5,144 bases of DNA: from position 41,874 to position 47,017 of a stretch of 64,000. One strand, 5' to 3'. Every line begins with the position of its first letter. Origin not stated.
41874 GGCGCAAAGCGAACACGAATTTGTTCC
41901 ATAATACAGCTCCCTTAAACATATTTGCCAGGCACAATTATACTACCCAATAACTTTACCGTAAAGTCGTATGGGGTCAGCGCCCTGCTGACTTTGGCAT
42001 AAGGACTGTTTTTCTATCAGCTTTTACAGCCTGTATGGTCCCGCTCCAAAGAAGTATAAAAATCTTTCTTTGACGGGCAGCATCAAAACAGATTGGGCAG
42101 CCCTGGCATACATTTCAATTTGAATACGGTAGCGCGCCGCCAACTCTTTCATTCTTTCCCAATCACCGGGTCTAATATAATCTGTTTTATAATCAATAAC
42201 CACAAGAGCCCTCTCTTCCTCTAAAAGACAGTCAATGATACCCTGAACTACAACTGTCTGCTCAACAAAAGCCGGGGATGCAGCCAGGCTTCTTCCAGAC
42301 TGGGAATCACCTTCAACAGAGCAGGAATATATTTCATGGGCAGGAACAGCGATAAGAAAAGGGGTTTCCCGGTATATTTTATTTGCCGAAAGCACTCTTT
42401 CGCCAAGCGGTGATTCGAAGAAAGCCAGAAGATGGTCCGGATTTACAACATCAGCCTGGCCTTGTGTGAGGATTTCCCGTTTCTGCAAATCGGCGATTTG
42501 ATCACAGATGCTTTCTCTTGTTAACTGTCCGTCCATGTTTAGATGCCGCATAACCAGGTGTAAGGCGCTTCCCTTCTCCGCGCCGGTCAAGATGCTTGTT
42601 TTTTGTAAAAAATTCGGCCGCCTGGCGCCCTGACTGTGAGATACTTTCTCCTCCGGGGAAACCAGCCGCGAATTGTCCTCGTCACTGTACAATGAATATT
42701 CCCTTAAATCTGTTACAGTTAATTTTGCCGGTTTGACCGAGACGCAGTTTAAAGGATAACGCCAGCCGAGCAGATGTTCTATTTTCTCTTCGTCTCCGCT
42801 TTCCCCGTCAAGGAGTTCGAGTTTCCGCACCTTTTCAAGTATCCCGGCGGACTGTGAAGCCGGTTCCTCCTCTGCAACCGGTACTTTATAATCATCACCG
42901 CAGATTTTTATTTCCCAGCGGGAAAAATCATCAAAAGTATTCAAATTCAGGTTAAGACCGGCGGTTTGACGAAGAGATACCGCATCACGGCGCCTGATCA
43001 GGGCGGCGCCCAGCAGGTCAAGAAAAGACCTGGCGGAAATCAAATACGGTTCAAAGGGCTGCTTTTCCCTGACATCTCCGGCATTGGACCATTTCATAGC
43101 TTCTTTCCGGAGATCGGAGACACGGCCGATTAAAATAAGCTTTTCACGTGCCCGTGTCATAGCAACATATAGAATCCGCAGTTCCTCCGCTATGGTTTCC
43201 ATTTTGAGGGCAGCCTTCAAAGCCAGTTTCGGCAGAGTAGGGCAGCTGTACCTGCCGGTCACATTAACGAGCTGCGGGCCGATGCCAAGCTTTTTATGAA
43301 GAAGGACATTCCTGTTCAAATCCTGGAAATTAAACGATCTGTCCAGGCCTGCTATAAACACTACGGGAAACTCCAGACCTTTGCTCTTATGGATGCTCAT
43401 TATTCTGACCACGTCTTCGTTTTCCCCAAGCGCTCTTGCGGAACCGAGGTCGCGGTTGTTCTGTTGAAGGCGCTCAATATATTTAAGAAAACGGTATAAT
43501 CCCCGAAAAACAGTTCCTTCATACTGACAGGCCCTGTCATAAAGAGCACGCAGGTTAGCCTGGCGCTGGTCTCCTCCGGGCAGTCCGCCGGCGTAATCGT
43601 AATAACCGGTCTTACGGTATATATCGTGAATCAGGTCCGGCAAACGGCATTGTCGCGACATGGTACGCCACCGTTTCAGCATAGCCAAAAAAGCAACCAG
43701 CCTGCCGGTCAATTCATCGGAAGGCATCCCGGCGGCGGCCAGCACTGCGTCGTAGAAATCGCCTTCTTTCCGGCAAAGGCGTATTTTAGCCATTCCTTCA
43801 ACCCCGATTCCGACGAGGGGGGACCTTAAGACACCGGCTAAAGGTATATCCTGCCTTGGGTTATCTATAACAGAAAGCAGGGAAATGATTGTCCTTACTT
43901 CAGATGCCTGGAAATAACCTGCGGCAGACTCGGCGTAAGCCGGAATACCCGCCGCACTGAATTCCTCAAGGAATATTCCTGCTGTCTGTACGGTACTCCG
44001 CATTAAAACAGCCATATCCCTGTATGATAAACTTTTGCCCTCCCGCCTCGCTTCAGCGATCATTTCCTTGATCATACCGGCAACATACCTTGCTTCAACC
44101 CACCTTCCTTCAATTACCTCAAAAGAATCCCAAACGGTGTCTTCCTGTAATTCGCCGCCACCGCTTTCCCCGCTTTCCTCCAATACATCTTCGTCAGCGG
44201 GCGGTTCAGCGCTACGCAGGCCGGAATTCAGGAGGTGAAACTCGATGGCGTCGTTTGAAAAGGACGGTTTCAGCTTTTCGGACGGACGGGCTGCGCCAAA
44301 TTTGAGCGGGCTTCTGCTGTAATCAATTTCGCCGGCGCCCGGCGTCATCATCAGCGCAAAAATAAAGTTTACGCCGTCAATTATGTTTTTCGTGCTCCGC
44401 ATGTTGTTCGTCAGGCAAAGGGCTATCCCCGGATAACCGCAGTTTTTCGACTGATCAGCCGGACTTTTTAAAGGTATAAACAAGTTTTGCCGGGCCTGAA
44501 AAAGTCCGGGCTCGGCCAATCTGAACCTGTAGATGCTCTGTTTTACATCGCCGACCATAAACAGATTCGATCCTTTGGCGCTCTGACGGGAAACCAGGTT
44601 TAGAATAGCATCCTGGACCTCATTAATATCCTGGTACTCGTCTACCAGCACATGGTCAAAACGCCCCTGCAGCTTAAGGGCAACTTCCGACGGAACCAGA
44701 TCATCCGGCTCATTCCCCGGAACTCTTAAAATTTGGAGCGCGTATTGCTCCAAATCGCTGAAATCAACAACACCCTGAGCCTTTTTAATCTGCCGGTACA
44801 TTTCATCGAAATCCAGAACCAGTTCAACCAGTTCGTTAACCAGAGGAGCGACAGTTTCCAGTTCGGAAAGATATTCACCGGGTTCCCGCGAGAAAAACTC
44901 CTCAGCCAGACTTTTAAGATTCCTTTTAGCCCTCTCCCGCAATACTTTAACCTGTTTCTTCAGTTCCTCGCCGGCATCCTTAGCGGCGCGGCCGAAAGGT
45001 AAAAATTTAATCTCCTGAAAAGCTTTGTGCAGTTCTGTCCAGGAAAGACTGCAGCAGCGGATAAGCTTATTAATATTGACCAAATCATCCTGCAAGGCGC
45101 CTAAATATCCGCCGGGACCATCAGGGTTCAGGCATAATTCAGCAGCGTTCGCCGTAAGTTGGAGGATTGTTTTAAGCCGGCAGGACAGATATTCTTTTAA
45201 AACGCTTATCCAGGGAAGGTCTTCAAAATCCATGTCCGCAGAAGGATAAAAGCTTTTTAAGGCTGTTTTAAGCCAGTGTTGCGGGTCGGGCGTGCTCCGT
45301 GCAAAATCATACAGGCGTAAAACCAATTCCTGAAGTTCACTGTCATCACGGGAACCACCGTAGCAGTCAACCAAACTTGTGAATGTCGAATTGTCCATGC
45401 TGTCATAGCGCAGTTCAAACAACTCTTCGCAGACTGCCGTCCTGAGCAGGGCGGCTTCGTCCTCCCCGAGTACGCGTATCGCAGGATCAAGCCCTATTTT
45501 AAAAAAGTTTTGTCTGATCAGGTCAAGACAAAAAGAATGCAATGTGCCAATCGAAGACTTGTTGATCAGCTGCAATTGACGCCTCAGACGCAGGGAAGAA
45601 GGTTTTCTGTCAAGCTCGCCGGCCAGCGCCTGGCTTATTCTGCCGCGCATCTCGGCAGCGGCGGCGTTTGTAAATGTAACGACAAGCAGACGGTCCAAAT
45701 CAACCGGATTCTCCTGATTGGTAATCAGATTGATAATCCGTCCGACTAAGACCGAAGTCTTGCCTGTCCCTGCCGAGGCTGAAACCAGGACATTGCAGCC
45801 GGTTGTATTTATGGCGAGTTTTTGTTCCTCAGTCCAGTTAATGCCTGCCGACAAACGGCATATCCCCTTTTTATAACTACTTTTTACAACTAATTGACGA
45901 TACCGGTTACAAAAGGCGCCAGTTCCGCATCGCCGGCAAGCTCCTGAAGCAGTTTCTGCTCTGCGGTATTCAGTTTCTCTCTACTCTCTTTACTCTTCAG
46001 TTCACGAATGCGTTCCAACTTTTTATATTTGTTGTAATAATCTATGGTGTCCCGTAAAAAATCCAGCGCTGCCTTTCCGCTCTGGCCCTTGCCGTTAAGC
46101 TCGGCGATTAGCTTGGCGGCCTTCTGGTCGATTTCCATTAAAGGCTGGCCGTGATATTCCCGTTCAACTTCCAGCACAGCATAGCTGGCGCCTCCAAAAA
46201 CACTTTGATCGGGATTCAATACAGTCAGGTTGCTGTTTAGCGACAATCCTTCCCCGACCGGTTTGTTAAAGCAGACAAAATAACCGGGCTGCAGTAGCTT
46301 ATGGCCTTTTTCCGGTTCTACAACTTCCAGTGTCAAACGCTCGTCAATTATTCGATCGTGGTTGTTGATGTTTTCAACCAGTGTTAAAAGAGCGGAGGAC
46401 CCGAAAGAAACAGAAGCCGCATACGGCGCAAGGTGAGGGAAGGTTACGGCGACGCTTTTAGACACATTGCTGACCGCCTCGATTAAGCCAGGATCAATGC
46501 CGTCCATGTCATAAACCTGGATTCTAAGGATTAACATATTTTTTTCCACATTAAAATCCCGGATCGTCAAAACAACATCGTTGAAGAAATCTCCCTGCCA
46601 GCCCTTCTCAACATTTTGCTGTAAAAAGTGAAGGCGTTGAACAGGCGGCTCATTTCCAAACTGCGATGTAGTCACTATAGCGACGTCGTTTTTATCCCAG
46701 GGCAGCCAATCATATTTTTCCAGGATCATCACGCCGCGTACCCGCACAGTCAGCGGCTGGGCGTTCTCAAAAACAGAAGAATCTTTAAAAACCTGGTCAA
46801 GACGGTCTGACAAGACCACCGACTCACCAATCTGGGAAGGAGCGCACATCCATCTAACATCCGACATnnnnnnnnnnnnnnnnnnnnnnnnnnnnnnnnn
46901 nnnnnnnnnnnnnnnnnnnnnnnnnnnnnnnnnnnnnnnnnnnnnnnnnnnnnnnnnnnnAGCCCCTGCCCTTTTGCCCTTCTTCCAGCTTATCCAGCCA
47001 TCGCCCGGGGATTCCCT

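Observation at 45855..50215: addB and addA are split by a 4.3-kb, four-gene accessory insertion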

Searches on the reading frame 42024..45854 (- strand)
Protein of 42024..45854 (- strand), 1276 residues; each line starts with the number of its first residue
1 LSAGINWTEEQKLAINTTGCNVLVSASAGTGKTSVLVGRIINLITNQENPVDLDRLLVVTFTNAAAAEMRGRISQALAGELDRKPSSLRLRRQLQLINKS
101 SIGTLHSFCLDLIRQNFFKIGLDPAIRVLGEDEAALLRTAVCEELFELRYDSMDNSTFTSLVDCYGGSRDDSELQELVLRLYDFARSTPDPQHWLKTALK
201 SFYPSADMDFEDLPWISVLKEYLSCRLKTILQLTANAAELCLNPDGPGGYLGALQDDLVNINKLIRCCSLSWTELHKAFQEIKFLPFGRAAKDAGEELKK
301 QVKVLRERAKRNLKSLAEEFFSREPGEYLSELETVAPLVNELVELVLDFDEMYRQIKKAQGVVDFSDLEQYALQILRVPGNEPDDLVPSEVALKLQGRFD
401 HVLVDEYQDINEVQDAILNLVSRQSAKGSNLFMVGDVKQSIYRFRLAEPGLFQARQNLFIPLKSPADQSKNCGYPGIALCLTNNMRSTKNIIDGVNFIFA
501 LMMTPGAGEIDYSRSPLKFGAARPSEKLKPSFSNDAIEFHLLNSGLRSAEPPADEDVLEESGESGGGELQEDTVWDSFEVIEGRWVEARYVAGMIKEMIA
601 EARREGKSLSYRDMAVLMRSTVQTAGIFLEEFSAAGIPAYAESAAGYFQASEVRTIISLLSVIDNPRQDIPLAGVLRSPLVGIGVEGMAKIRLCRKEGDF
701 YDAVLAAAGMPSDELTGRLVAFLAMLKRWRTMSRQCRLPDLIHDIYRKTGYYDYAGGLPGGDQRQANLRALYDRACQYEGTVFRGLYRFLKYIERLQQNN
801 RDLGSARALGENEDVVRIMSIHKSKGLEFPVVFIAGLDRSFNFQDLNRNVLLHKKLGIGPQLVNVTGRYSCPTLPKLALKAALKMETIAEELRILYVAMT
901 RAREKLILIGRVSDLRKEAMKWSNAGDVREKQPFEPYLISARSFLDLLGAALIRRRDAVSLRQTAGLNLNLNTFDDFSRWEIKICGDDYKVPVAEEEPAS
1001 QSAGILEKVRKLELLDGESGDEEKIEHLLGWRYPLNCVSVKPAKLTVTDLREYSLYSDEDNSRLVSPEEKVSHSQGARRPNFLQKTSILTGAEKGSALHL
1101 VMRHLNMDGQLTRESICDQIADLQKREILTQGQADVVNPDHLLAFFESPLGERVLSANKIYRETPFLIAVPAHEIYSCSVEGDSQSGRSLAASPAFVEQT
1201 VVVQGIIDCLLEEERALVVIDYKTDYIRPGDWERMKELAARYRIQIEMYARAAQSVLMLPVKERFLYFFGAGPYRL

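Call 4: search_protein_families(library=pfam, proteins=[window:42024-45854:-], max_evalue=0.01)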
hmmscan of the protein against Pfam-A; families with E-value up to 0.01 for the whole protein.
window:42024-45854:- (1276 aa): 8 families
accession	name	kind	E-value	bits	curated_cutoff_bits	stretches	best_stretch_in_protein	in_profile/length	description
PF00580.27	UvrD-helicase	-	1.3e-56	192.7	23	1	7-457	1-268/271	UvrD/REP helicase N-terminal domain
PF13361.12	UvrD_C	-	2.3e-27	96.8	25.6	2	737-909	231-346/350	UvrD-like helicase C-terminal domain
PF13245.12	AAA_19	-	8e-16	58.9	25.1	2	14-106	4-69/134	AAA domain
PF13538.12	UvrD_C_2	-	3.6e-13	49.6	27.4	2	816-851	2-38/52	UvrD-like helicase C-terminal domain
PF12705.13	PDDEXK_1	-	2.1e-07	31.6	22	1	1092-1256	35-172/247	PD-(D/E)XK nuclease superfamily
PF13086.12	AAA_11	-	0.00068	19.9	27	1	22-91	20-90/257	AAA domain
PF12340.13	DUF3638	-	0.00068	19.4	31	1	18-111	39-125/225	Protein of unknown function (DUF3638)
PF01443.25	Viral_helicase1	-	0.0089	16.3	21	0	888-909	206-227/228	Viral superfamily 1 RNA helicase core domain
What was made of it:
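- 42024..45854 (-): addA (AddA helicase-nuclease subunit). TTG start preceded by AAGGGG. UvrD-helicase 1e-56, UvrD_C and PDDEXK_1 (call 4).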

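Call 11: find_related_loci(query=window:42024-45854:-, collection=genome_contigs, flank=10000)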
Query window:42024-45854:- (1276 aa) in genome_contigs; peptide patterns used: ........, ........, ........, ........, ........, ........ (x = any residue, [..] = any of these).
57 stretches matched a pattern; 8 encode a relative of the query (tblastn E <= 1e-3); 8 distinct loci.
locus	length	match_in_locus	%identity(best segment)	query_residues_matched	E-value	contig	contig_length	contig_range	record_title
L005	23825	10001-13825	81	1-1276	0e+0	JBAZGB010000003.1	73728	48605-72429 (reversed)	MAG: Eubacteriales bacterium isolate SO_2017_LW3_34 NODE_697_length_73728_cov_1.314629_LW162_2017, whole genome shotgun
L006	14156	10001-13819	79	1-1276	0e+0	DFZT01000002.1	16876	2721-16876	MAG TPA_asm: Firmicutes bacterium UBA4049 UBA4049_contig_3251, whole genome shotgun sequence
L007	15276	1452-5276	85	1-1276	0e+0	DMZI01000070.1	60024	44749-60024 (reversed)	MAG TPA_asm: Desulfotomaculum sp. isolate UBA7919 contig_68, whole genome shotgun sequence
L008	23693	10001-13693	45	7-1272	0e+0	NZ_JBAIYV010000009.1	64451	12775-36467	Desulfotomaculum sp. 1211_IL3151 NODE_23_length_64451_cov_18.633325, whole genome shotgun sequence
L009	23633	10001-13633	34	4-1267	0e+0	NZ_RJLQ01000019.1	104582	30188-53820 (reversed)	Clostridium sp. E02 NODE_19_length_104582_cov_24.4151, whole genome shotgun sequence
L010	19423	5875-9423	32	8-1270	1e-169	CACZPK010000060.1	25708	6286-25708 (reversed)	MAG: Ruminococcaceae bacterium isolate RUG12832 genome assembly, contig: RUG12832_asm_60, whole genome shotgun sequence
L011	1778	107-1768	32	586-1168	8e-73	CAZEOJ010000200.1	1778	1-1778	MAG TPA_asm: uncultured Bacteroidaceae bacterium isolate SRP199465_co1_53 genome assembly, contig: NODE_154408_length_17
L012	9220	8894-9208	53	5-109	8e-20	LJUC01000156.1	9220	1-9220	MAG: Phycisphaerae bacterium SM23_30 WORSMTZ_20994, whole genome shotgun sequence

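Call 62: search_protein_families(library=padloc, proteins=[L005:7122-7940:+], max_evalue=0.001)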
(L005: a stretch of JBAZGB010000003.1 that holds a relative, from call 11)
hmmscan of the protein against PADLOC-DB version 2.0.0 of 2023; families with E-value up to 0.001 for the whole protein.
L005:7122-7940:+ (272 aa): 21 families
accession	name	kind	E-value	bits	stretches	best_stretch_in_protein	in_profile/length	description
PDLC03294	MTase_II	-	6.4e-94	312.6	1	8-271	5-271/272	Type II methyltransferase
PDLC03735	oMTase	-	2.2e-88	294.4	1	8-271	8-282/284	orphan methyltransferase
PDLC03261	MTase_II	-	8.1e-83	276.8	1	8-260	25-277/643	Type II methyltransferase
PDLC03729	oMTase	-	2.1e-70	235.4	1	8-267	5-265/275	orphan methyltransferase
PDLC03266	MTase_II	-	8.2e-54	181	1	8-250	15-261/285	Type II methyltransferase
PDLC03344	MTase_II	-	2.3e-32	110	1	9-148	5-149/154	Type II methyltransferase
PDLC03247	MTase_II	-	6.3e-32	108.9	1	11-271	6-265/282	Type II methyltransferase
PDLC03264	MTase_II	-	8.3e-26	88.9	1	8-269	12-281/306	Type II methyltransferase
PDLC03253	MTase_II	-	4.7e-24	83.5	1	9-259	5-243/253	Type II methyltransferase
PDLC03349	MTase_II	-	5.1e-21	73.1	2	91-225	173-309/374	Type II methyltransferase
PDLC03383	MTase_II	-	1.1e-19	69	2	113-229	146-260/318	Type II methyltransferase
PDLC03717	oMTase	-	1e-16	59.2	1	11-271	6-266/285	orphan methyltransferase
PDLC03244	MTase_II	-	1.1e-12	45.7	1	10-133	30-150/295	Type II methyltransferase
PDLC04018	PD-Lambda-5_B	-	5.8e-12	43.5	1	11-247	8-251/291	-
PDLC03302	MTase_II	-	1.9e-11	41.4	1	10-188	362-544/626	Type II methyltransferase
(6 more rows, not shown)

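Call 65: search_solved_structures(query=L005:7122-7940:+, max_evalue=0.00001)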
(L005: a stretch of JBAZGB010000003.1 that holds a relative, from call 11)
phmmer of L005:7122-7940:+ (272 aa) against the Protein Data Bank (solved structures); distinct sequences matched with E-value up to 0.00001: 7.
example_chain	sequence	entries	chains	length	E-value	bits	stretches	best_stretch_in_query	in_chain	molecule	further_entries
2dpm_A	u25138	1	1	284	2e-67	230.7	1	8-271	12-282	PROTEIN (ADENINE-SPECIFIC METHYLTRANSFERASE DPNII 1)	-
4gbe_D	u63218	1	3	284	7.5e-45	156.7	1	8-267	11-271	DNA adenine methylase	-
4gol_D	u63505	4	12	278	8.5e-45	156.6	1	9-267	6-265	DNA adenine methylase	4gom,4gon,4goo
2g1p_A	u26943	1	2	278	8.5e-45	156.6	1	9-267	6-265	DNA adenine methylase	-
2ore_D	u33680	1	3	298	8.8e-45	156.5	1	8-267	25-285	DNA adenine methylase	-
4rtj_A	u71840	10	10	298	8.8e-45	156.5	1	8-267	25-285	DNA adenine methylase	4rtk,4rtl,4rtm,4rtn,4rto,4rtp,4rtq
7m6b_B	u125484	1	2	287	9.8e-11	44.9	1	10-244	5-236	Site-specific DNA-methyltransferase (adenine-specific)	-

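Call 66: search_protein_families(library=ncbifam, proteins=[L005:7122-7940:+], max_evalue=0.001)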
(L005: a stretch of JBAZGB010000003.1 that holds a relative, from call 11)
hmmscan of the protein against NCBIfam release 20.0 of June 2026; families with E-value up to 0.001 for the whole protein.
L005:7122-7940:+ (272 aa): 2 families
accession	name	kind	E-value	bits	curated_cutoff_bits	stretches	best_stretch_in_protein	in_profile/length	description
TIGR00571.1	dam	subfamily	1.1e-82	277.7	114.85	1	8-270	2-267/267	Dam family site-specific DNA-(adenine-N6)-methyltransferase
NF008152.0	PRK10904.1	equivalog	2.2e-56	191.3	441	1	10-267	7-265/271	adenine-specific DNA-methyltransferase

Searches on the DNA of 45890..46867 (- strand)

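Call 35: search_rna_families(sources=[L001, L007], threshold=gathering)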
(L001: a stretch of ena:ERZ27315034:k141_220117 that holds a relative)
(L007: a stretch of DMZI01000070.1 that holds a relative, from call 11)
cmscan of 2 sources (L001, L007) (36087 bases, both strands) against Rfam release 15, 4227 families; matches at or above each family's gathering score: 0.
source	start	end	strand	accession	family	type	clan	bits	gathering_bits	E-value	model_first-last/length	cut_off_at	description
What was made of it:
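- Tried and rejected: Rfam scan of the repeat elements in L001 and L007: no hit (call 35).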
